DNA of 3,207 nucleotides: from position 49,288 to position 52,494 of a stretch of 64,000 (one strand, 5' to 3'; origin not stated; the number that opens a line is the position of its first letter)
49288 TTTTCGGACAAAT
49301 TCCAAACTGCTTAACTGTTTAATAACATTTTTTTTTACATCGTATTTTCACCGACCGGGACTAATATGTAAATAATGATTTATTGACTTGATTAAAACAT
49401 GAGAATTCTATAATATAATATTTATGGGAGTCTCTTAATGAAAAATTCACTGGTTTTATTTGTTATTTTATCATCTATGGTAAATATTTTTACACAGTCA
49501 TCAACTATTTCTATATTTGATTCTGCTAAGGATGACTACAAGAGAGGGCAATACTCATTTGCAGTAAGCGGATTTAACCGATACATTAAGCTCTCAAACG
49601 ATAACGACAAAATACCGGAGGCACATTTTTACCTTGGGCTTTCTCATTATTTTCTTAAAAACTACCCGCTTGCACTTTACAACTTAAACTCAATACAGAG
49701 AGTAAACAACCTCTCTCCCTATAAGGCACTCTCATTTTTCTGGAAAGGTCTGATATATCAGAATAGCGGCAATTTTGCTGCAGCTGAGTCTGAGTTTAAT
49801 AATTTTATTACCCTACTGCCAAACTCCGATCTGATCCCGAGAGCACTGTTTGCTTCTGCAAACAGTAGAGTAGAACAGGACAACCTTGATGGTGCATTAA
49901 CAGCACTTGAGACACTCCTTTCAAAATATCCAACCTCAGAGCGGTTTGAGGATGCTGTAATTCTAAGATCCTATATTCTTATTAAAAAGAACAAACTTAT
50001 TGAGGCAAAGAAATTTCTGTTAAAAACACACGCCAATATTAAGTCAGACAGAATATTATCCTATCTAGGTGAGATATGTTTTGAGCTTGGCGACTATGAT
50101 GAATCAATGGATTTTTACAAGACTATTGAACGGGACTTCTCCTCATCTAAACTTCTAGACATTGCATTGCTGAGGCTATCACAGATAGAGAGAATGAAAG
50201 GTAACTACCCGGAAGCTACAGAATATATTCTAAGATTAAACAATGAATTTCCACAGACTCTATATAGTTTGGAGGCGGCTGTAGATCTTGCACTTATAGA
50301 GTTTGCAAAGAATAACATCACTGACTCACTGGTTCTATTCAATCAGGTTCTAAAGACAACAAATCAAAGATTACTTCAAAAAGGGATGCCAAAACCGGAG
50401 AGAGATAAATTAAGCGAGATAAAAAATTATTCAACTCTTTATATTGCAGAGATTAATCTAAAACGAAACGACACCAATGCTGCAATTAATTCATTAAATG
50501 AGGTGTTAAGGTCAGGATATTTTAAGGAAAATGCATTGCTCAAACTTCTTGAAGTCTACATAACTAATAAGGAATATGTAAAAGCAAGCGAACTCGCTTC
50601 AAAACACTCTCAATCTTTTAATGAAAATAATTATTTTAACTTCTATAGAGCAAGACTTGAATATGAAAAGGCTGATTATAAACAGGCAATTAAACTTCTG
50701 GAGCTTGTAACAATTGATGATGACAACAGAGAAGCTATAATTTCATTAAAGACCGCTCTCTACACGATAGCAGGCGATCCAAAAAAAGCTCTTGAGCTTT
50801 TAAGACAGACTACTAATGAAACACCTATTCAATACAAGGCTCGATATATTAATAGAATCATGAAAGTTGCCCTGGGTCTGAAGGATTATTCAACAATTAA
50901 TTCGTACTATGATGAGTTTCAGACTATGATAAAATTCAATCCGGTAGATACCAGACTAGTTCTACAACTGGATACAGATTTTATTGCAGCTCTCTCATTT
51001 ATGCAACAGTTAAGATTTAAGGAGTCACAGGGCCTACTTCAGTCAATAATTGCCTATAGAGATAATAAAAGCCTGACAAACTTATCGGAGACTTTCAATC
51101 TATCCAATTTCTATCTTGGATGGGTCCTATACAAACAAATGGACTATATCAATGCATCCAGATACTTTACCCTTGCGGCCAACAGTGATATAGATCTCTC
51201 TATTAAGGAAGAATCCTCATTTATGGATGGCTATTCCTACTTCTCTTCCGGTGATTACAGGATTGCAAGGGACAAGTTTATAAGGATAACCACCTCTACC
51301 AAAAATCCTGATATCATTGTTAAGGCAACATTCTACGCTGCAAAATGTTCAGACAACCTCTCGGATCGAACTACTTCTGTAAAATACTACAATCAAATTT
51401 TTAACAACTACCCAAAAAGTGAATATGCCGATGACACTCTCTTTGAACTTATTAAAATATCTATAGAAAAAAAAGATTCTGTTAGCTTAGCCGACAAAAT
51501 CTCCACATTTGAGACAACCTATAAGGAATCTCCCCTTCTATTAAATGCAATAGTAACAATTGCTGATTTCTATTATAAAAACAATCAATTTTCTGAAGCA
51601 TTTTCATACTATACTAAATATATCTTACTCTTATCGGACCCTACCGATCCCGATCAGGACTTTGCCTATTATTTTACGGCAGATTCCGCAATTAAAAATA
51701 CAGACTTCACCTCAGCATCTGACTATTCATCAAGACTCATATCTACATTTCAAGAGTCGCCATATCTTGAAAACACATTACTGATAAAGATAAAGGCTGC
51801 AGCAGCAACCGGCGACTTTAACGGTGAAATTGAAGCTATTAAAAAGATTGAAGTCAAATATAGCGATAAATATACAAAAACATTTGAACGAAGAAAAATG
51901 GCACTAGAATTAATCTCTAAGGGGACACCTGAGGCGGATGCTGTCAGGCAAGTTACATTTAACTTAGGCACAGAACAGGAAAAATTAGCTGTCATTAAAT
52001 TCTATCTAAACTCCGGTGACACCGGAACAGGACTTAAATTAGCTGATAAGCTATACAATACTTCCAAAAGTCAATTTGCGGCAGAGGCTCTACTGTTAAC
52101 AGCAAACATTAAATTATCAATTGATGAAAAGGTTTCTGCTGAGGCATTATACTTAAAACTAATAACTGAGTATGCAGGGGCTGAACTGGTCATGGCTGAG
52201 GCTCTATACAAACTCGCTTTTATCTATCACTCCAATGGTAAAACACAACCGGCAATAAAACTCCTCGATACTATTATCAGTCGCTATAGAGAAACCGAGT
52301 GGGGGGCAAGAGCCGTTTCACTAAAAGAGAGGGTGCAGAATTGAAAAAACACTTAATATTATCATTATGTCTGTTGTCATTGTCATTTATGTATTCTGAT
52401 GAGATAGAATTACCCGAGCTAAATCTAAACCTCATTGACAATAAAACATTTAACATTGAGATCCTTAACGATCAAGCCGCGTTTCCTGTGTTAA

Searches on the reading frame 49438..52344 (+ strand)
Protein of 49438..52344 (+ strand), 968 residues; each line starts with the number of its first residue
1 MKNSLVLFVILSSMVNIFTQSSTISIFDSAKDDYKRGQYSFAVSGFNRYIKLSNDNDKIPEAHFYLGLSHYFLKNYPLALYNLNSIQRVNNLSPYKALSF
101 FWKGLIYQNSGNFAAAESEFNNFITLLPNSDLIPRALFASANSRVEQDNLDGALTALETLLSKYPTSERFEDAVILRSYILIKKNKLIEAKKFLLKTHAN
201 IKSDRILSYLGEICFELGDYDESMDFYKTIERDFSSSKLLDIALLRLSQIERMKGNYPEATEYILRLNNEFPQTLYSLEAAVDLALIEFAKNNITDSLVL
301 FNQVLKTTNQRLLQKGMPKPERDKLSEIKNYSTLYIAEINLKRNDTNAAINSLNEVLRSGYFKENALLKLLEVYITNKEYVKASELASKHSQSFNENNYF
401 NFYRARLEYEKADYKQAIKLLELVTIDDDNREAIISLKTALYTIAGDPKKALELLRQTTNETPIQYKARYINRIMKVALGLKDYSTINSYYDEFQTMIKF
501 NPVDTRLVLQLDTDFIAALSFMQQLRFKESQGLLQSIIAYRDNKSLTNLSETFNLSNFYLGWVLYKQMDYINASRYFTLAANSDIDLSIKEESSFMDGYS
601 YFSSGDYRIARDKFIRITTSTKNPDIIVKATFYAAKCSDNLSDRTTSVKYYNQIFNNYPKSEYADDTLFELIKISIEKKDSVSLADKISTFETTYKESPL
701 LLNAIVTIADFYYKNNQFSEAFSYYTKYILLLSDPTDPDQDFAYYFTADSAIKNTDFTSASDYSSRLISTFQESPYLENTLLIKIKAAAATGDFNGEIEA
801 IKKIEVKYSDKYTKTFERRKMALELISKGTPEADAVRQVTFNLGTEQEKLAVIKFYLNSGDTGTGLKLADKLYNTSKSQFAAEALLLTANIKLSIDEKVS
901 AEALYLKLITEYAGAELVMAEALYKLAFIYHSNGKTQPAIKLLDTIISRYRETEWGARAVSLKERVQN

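Call 56: search_protein_families(library=pfam, proteins=[window:49438-52344:+], max_evalue=0.0001)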
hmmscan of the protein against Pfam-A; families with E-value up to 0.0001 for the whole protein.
window:49438-52344:+ (968 aa): 17 families
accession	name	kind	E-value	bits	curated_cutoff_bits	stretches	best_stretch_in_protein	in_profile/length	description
PF07719.23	TPR_2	-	4.1e-28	95.6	27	0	206-228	3-25/34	Tetratricopeptide repeat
PF13174.12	TPR_6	-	1.9e-26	91.3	26.3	0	921-952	1-32/33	Tetratricopeptide repeat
PF13432.12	TPR_16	-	5.9e-19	68.6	32.7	0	104-167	4-64/65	Tetratricopeptide repeat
PF13428.12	TPR_14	-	7.2e-19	66.8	23.5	0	134-169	1-36/44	Tetratricopeptide repeat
PF14559.12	TPR_19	-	4.4e-18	65.8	25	0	412-463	5-56/68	Tetratricopeptide repeat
PF13424.12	TPR_12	-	1.1e-14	54.8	30.1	0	205-263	4-67/77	Tetratricopeptide repeat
PF12895.13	ANAPC3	-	7.3e-14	52.3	27.2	0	147-228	2-80/82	Anaphase-promoting complex, cyclosome, subunit 3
PF09976.15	TPR_21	-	3e-13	50.4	25.5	0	330-396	76-146/193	Tetratricopeptide repeat-like domain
PF00515.34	TPR_1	-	4.7e-13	48.8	27.8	0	206-228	3-25/34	Tetratricopeptide repeat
PF13525.12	YfiO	-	6.6e-12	46.1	25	0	673-758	13-96/203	Outer membrane lipoprotein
PF13181.12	TPR_8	-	7.6e-10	38.6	25.7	0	99-126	3-30/34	Tetratricopeptide repeat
PF25058.1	ARM_TT21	-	1e-09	39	27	0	367-428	60-124/155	Tetratricopeptide repeat protein 21 ARM repeat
PF10602.15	RPN7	-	1.6e-06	28.3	29.6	0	406-541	11-143/174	26S proteasome subunit RPN7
PF13512.12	TPR_18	-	4.2e-06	27.4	21.9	0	131-185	7-61/145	Tetratricopeptide repeat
PF13371.12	TPR_9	-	5.9e-06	26.6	35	0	88-130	20-62/73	Tetratricopeptide repeat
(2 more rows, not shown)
